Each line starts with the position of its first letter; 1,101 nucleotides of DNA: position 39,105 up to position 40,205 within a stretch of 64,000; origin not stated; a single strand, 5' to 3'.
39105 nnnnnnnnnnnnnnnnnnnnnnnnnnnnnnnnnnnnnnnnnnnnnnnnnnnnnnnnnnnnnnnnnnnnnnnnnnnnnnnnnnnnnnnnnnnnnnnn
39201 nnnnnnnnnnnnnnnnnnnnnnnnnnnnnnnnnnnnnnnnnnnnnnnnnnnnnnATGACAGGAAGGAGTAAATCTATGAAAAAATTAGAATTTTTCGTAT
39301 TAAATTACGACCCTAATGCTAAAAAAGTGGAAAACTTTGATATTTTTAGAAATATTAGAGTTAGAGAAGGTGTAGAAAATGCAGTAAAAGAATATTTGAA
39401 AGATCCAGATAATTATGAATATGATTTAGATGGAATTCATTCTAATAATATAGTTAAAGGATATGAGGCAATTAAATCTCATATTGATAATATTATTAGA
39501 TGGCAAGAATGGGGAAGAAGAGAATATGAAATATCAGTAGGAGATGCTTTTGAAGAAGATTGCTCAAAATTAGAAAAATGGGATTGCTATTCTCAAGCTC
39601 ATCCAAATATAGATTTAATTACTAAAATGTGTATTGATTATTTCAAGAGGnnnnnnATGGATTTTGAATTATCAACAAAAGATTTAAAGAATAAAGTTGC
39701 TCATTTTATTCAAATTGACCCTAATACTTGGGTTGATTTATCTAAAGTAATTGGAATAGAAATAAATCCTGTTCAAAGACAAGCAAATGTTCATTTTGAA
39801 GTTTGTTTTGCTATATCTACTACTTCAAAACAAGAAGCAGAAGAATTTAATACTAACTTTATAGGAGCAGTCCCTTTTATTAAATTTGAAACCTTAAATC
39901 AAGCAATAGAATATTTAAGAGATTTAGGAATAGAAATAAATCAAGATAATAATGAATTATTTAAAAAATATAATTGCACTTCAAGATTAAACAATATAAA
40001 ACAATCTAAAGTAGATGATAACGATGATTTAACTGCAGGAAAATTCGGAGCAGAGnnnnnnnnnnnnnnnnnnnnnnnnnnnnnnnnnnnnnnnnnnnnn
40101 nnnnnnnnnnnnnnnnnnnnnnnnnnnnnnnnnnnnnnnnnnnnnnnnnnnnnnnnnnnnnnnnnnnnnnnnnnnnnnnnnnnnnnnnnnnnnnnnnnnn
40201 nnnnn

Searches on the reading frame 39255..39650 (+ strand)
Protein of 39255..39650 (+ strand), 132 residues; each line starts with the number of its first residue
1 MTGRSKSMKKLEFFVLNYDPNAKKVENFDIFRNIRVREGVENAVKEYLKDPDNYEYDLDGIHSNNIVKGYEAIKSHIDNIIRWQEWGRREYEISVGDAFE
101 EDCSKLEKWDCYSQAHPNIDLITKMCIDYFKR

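Call 3: search_protein_families(library=pfam, proteins=[window:39255-39650:+], max_evalue=0.01)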
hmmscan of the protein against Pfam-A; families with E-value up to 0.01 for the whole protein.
window:39255-39650:+ (132 aa): 0 families

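Call 5: search_protein_families(library=phrogs, proteins=[window:39255-39650:+], max_evalue=0.001)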
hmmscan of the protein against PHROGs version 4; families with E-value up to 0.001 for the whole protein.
window:39255-39650:+ (132 aa): 0 families

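Call 53: search_protein_families(library=padloc, proteins=[window:39255-39650:+], max_evalue=0.01)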
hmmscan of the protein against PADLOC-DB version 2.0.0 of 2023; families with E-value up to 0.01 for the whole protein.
window:39255-39650:+ (132 aa): 0 families

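Call 67: search_solved_structures(query=window:39255-39650:+, max_evalue=1)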
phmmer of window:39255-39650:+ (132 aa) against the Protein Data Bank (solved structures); distinct sequences matched with E-value up to 1: 0.

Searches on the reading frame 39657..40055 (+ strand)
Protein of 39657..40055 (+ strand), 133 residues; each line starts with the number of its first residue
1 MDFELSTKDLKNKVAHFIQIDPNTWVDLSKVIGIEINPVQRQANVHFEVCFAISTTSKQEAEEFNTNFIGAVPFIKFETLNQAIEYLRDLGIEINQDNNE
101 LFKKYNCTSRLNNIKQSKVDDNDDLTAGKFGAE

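Call 3: search_protein_families(library=pfam, proteins=[window:39657-40055:+], max_evalue=0.01)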
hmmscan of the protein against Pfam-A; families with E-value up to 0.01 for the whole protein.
window:39657-40055:+ (133 aa): 0 families

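Call 5: search_protein_families(library=phrogs, proteins=[window:39657-40055:+], max_evalue=0.001)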
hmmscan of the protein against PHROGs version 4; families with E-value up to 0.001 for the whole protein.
window:39657-40055:+ (133 aa): 0 families

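Call 53: search_protein_families(library=padloc, proteins=[window:39657-40055:+], max_evalue=0.01)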
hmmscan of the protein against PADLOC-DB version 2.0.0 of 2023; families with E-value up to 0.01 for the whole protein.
window:39657-40055:+ (133 aa): 1 family
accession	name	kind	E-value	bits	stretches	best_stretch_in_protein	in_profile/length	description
PDLC03450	REase_II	-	0.0029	15.3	1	13-78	111-172/197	Type II restriction enzyme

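Call 66: find_homologous_proteins(query=window:39657-40055:+, max_evalue=0.001)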
Query window:39657-40055:+ (133 aa): 1 proteins with E <= 0.001 among 16 candidates.
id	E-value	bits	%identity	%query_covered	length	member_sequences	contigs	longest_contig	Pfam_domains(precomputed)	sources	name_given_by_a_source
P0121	9.8e-82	289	99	100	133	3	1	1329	-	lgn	-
